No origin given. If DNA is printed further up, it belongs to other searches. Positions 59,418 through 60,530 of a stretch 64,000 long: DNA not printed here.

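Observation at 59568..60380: Orphan TIR-like (COG4271 / Cap12-PycTIR-type) protein with an unknown N-terminal domain and no visible cyclase partner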

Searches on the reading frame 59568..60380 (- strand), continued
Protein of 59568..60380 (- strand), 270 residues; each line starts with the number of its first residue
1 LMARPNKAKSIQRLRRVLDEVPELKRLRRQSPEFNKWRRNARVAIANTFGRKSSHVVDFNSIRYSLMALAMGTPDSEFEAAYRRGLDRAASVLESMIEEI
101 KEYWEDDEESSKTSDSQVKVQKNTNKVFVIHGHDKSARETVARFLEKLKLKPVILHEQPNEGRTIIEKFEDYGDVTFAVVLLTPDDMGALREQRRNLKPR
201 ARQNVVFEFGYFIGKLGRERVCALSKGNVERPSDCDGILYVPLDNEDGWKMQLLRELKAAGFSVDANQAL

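Call 52: find_encoding_contigs(protein=P0003, flank=8000, max_places=2)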
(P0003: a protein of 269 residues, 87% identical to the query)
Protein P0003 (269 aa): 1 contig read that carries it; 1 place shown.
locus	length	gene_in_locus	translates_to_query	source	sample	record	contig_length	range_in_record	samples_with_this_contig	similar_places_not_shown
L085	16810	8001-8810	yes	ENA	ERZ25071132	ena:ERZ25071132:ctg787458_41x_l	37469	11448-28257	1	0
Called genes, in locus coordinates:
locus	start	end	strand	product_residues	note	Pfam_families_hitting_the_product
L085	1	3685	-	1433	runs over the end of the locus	-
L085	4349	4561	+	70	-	-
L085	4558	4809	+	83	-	PF07927:HicA_toxin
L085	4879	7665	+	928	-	PF20464:MmeI_N, PF20465:MmeI_hel, PF20473:MmeI_Mtase, PF20466:MmeI_TRD, PF20467:MmeI_C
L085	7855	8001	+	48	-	-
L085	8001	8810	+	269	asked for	PF10137:CAP12-PCTIR_TIR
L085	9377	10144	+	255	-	PF13289:SIR2_2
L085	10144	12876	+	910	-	-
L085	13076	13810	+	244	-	-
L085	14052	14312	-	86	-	-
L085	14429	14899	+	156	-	PF13384:HTH_23, PF13551:HTH_29, PF13565:HTH_32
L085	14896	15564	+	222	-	PF13358:DDE_3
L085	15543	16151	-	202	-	PF13593:SBF_like, PF01758:SBF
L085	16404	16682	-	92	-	PF13560:HTH_31, PF01381:HTH_3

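Call 53: find_encoding_contigs(protein=P0010, flank=8000, max_places=2)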
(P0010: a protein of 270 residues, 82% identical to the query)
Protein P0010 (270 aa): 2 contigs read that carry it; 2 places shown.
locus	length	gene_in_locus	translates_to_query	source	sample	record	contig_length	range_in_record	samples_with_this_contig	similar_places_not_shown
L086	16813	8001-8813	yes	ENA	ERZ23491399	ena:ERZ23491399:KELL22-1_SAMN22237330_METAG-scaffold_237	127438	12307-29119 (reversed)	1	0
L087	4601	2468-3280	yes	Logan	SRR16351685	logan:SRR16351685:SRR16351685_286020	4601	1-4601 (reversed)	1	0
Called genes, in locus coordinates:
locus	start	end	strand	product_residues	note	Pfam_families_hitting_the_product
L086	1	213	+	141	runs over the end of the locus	PF01850:PIN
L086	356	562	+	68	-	PF20464:MmeI_N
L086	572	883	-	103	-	-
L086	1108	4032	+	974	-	PF01476:LysM, PF00580:UvrD-helicase, PF13245:AAA_19, PF13538:UvrD_C_2 (faint), PF13361:UvrD_C, PF01396:Zn_ribbon_Top1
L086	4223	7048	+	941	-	PF20464:MmeI_N, PF20465:MmeI_hel, PF20473:MmeI_Mtase, PF20466:MmeI_TRD, PF20467:MmeI_C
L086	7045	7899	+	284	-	-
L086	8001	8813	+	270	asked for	PF10137:CAP12-PCTIR_TIR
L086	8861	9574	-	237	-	-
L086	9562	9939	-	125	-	PF18480:DUF5615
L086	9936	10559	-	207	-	PF04255:DUF433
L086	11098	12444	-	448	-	PF00209:SNF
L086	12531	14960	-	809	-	PF07715:Plug, PF00593:TonB_dep_Rec_b-barrel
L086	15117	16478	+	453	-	PF01979:Amidohydro_1, PF07969:Amidohydro_3 (weak)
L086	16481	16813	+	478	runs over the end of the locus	PF01979:Amidohydro_1, PF07969:Amidohydro_3 (weak)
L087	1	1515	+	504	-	?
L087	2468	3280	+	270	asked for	PF10137:CAP12-PCTIR_TIR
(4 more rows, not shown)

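Call 61: search_protein_families(library=pfam, proteins=[L086:7045-7899:+, L013:11081-11422:+, L022:11118-12902:+, L022:12899-13477:+, L010:10711-11565:-, L030:8796-9875:+, L030:10936-11562:+, L030:11704-12951:+, L003:997-1689:+, L046:8187-9851:+], max_evalue=0.001)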
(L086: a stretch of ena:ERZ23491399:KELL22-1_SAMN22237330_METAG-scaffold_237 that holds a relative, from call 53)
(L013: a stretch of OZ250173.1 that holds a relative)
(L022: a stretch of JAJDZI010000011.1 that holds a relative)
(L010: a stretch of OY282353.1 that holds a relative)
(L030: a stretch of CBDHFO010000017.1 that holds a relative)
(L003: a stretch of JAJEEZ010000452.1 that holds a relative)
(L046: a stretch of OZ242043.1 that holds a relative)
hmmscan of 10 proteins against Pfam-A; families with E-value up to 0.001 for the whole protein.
L086:7045-7899:+ (284 aa): 0 families

L013:11081-11422:+ (113 aa): 1 family
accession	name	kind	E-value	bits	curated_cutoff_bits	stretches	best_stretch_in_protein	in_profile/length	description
PF01934.22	HepT-like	-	4.4e-27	94.6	23.5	1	11-106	1-119/120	Ribonuclease HepT-like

L022:11118-12902:+ (594 aa): 3 families
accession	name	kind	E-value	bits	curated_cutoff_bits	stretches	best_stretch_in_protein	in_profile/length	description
PF13175.12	AAA_15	-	5.3e-21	76.1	32.1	1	92-510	14-374/374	AAA ATPase domain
PF13304.12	AAA_21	-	3e-15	57.5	27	1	374-510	151-303/304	AAA domain, putative AbiEii toxin, Type IV TA system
PF02463.25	SMC_N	-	0.00017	21.5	40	0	461-520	154-212/220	RecF/RecN/SMC N terminal domain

L022:12899-13477:+ (192 aa): 0 families

L010:10711-11565:- (284 aa): 0 families

L030:8796-9875:+ (359 aa): 9 families
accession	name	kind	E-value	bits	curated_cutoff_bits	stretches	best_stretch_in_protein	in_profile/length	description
PF21783.3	YNCE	-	4.7e-18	66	27.1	0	129-190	61-122/339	YNCE-like beta-propeller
PF10282.15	Lactonase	-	1.1e-16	61.4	21.7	1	220-336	189-319/344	Lactonase, 7-bladed beta-propeller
PF25174.1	Beta-prop_THOC3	-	1.4e-13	50.9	305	1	124-218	75-167/272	THOC3 beta-propeller domain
PF02239.22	Cytochrom_D1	-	1.1e-12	47.6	25.5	1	270-348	40-117/368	Cytochrome D1 heme domain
PF23414.1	Beta-prop_EML_2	-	8.6e-08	32.3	90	0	161-241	21-101/266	Echinoderm microtubule-associated protein second beta-propeller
PF24814.1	WD40_Prp19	-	3.9e-06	26.6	320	0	147-219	101-174/281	Prp19 WD40 domain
PF08450.18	SGL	-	2.9e-05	24.2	26.3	0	162-234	115-189/246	SMP-30/Gluconolactonase/LRE-like region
PF23393.2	Beta-prop_WDR90_POC16_2nd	-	0.00015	21.5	60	0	180-221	128-169/291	WDR90/POC16, second beta-propeller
PF19381.4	DUF5956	-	0.00017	22.2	24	0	173-227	26-84/100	Family of unknown function (DUF5956)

L030:10936-11562:+ (208 aa): 0 families

L030:11704-12951:+ (415 aa): 0 families

L003:997-1689:+ (230 aa): 2 families
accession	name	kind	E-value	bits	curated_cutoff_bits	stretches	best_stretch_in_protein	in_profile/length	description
PF07722.19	Peptidase_C26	-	2.6e-49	168.4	20.5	1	4-210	1-219/219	Peptidase C26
PF00117.34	GATase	-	5.7e-21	75.5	22.8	1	22-215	11-177/190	Glutamine amidotransferase class-I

L046:8187-9851:+ (554 aa): 5 families
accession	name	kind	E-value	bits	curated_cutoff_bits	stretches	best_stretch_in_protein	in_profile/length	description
PF01555.25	N6_N4_Mtase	-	4.5e-35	122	26.7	1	26-373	1-213/221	DNA methylase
PF01844.29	HNH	-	1e-09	38.8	21.4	1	462-508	1-47/47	HNH endonuclease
PF14279.12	HNH_5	-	8.6e-08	32.4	27.5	1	462-515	1-53/56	HNH endonuclease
PF02945.21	Endonuclease_7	-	4.5e-05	23.7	23.6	1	446-524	11-80/82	Recombination endonuclease VII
PF13395.12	HNH_4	-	0.00092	19.6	22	0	473-509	16-52/54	HNH endonuclease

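Call 69: search_protein_families(library=padloc, alignment_id=A2, max_evalue=0.000001)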
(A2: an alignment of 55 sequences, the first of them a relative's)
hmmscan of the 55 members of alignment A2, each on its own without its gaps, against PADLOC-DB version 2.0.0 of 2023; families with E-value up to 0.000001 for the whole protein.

A. member 1, L001:7949-9712:+ (587 aa): 91 families (the best 25 are shown)
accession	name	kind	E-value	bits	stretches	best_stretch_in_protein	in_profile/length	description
PDLC03179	Specificity_I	-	1.6e-94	315.9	2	20-328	37-355/589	Type I specificity subunit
PDLC03076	Specificity_I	-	1.6e-66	223.5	2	23-251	6-240/488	Type I specificity subunit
PDLC03196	Specificity_I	-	7.2e-60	201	4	14-102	13-102/792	Type I specificity subunit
PDLC03096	Specificity_I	-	2.5e-59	199.6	2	1-318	1-322/658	Type I specificity subunit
PDLC04137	mad5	-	1.7e-55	186.8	1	86-531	2-391/392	mads_5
PDLC03162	Specificity_I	-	2.5e-49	166.3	1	83-537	4-409/431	Type I specificity subunit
PDLC03056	Specificity_I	-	2.6e-49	166.2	3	3-108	164-271/590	Type I specificity subunit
PDLC03189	Specificity_I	-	2.3e-48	163.2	3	81-261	4-182/459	Type I specificity subunit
PDLC03195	Specificity_I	-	1.8e-47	160.1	1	147-535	108-506/512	Type I specificity subunit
PDLC03079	Specificity_I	-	2.6e-47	160.1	2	77-258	20-199/470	Type I specificity subunit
PDLC03127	Specificity_I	-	5.9e-46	155.4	3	81-268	246-448/571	Type I specificity subunit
PDLC03109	Specificity_I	-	1.8e-44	150.2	3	342-539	11-220/591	Type I specificity subunit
PDLC03142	Specificity_I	-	1.1e-43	147.8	1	344-515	45-218/483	Type I specificity subunit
PDLC03107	Specificity_I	-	5.7e-42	142.2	2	87-365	3-216/392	Type I specificity subunit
PDLC03194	Specificity_I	-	5.8e-42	142.1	3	341-512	4-172/391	Type I specificity subunit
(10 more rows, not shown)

B. families by the number of members that match (of 55 scanned): 154 families (the first 25 are shown)
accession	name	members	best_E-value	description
PDLC03632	MTase_III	3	1.1e-135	Type III methyltransferase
PDLC03354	MTase_II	3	3.8e-47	Type II methyltransferase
PDLC03339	MTase_II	3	5.2e-45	Type II methyltransferase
PDLC03300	MTase_II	3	6.7e-42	Type II methyltransferase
PDLC03636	MTase_III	3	6.6e-35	Type III methyltransferase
PDLC03299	MTase_II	3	4.1e-34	Type II methyltransferase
PDLC03371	MTase_II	3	5e-33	Type II methyltransferase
PDLC03644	MTase_III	3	1.2e-28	Type III methyltransferase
PDLC03633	MTase_III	3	1.6e-27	Type III methyltransferase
PDLC03635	MTase_III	3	1.2e-23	Type III methyltransferase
PDLC03216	MTase_II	3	9.3e-23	Type II methyltransferase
PDLC03738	oMTase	3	2.1e-22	orphan methyltransferase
PDLC03320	MTase_II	3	2.2e-22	Type II methyltransferase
PDLC03634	MTase_III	3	3.3e-22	Type III methyltransferase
PDLC03638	MTase_III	3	2.3e-20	Type III methyltransferase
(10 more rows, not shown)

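Call 74: search_dna_similar(query=window:59568-60377:-, collection=plasmids, mode=protein, max_rows=15)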
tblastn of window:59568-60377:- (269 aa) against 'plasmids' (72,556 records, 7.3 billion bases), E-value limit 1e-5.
Records with a match: 1167; places in all: 1185; records where one place covers at least 80% of the query: 4.
Best place of each record, by identity: 60-80% 16; <60% 1151.
By first word of the organism name: Klebsiella 617; Escherichia 368; Salmonella 64; Enterobacter 23; Pseudomonas 11; Burkholderia 9; Bacillus 7; Rhizobium 6; Agrobacterium 5; Arthrobacter 5; and 31 more.
By predicted mobility (MOB-suite, as given by PLSDB): conjugative 580; non-mobilizable 512; mobilizable 75.
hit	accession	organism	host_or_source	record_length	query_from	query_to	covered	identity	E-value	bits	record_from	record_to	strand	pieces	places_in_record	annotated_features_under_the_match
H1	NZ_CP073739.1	Burkholderia pseudomallei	soil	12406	123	269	55%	61.9%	3e-52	189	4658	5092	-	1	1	nucleotide-binding protein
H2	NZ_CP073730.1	Burkholderia pseudomallei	water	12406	123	269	55%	61.9%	3e-52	189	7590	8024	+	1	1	nucleotide-binding protein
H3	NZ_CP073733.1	Burkholderia pseudomallei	soil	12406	123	269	55%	61.9%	3e-52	189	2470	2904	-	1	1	nucleotide-binding protein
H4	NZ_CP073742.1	Burkholderia pseudomallei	soil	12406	123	269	55%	61.9%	3e-52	189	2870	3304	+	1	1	nucleotide-binding protein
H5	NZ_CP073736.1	Burkholderia pseudomallei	soil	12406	123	269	55%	61.9%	3e-52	189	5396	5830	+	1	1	nucleotide-binding protein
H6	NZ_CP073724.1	Burkholderia pseudomallei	soil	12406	123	269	55%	61.9%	3e-52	189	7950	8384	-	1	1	nucleotide-binding protein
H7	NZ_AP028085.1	Burkholderia pseudomallei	-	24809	123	269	55%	61.9%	3e-52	189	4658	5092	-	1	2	nucleotide-binding protein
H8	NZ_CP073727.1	Burkholderia pseudomallei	soil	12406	123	269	55%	61.9%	3e-52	189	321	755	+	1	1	none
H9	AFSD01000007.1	Agrobacterium tumefaciens F2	soil near Harbin Institute of Technology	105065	122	266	54%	61.0%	2e-50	184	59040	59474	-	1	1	nucleotide-binding protein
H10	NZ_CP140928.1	Sinorhizobium medicae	Medicago lupulina,whole organism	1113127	122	266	54%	60.5%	1e-47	176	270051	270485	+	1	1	record has no annotation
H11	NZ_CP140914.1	Sinorhizobium medicae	Medicago lupulina,whole organism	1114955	122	266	54%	60.5%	1e-47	176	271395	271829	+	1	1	record has no annotation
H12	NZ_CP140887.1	Sinorhizobium medicae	Medicago lupulina,whole organism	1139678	122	266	54%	60.5%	1e-47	176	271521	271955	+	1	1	none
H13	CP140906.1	Sinorhizobium medicae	Medicago lupulina,whole organism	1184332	122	266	54%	60.5%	1e-47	176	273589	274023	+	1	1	nucleotide-binding protein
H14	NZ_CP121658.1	Rhizobium sp. CB3171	Calliandra calothyrsus,cell culture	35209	123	269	55%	59.2%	2e-50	184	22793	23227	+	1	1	nucleotide-binding protein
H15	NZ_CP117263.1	Rhizobium tumorigenes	Rubus sp.,pure bacterial culture,Aerial ...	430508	119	267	55%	58.0%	3e-48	178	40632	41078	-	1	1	nucleotide-binding protein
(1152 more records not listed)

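Call 75: search_dna_similar(query=window:59568-60377:-, collection=phages, mode=protein, max_rows=10)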
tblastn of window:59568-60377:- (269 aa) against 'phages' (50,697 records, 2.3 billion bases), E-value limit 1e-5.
Records with a match: 5; places in all: 5; records where one place covers at least 80% of the query: 0.
Best place of each record, by identity: <60% 5.
By first word of the organism name: Escherichia 3; Salmonella 1; Bacteriophage 1.
By host as written in the record: Escherichia coli 3; Salmonella enterica subsp. enterica serovar Kentucky 1; - 1.
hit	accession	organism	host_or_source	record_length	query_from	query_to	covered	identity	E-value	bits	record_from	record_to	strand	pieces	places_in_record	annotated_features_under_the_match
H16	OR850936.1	Salmonella phage S.Kent 1-2-1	Salmonella enterica subsp. enterica ...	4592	122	267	54%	53.4%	5e-49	178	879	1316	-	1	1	record has no annotation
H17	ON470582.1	Escherichia phage vB_EcoM-689R2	Escherichia coli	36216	125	267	53%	40.4%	1e-22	102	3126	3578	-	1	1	TIR-like domain-containing protein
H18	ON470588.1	Escherichia phage vB_EcoM-611R5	Escherichia coli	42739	125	267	53%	40.4%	1e-22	102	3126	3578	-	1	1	TIR-like domain-containing protein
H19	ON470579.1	Escherichia phage vB_EcoM-606R2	Escherichia coli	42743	125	267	53%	40.4%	1e-22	102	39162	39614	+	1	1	TIR-like domain-containing protein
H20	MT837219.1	Bacteriophage sp.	human fecal samples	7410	116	168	20%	46.0%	6e-9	62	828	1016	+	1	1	record has no annotation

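Call 76: get_annotated_region(hit=H1, flank=5000)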
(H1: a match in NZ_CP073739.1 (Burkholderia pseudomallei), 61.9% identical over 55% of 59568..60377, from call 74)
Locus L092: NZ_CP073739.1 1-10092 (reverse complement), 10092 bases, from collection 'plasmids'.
description: Burkholderia pseudomallei strain AW17-22 plasmid p1, complete sequence
organism: Burkholderia pseudomallei (NCBI taxid 28450)
taxonomy: Bacteria; Pseudomonadota; Betaproteobacteria; Burkholderiales; Burkholderiaceae; Burkholderia; Burkholderia pseudomallei
host: -; source: soil; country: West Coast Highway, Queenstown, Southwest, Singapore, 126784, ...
typing (MOB-suite, as given by PLSDB): non-mobilizable
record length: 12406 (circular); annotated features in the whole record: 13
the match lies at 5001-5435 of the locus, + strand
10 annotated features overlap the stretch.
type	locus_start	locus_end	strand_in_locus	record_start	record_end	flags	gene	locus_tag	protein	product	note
CDS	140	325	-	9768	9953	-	-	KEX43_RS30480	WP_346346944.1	helix-turn-helix transcriptional regulator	-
CDS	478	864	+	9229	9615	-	-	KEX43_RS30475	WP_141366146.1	hypothetical protein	-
CDS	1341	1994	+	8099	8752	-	-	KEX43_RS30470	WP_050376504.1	HAD family hydrolase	-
CDS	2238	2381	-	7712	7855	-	-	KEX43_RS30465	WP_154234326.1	hypothetical protein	-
CDS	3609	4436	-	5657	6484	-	-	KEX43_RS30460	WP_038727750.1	hypothetical protein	-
CDS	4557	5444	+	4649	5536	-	-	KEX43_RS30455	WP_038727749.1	nucleotide-binding protein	-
CDS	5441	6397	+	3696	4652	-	-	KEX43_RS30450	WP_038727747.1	tyrosine-type recombinase/integrase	GO:0015074 - DNA integration [Evidence IEA]; GO:0006310 - DNA recombination [Evidence IEA]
CDS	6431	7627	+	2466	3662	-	-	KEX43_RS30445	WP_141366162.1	hypothetical protein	-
CDS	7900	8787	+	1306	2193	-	-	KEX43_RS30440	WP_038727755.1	hypothetical protein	-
CDS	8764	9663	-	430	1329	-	-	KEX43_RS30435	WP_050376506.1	nucleotidyl transferase AbiEii/AbiGii toxin family protein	-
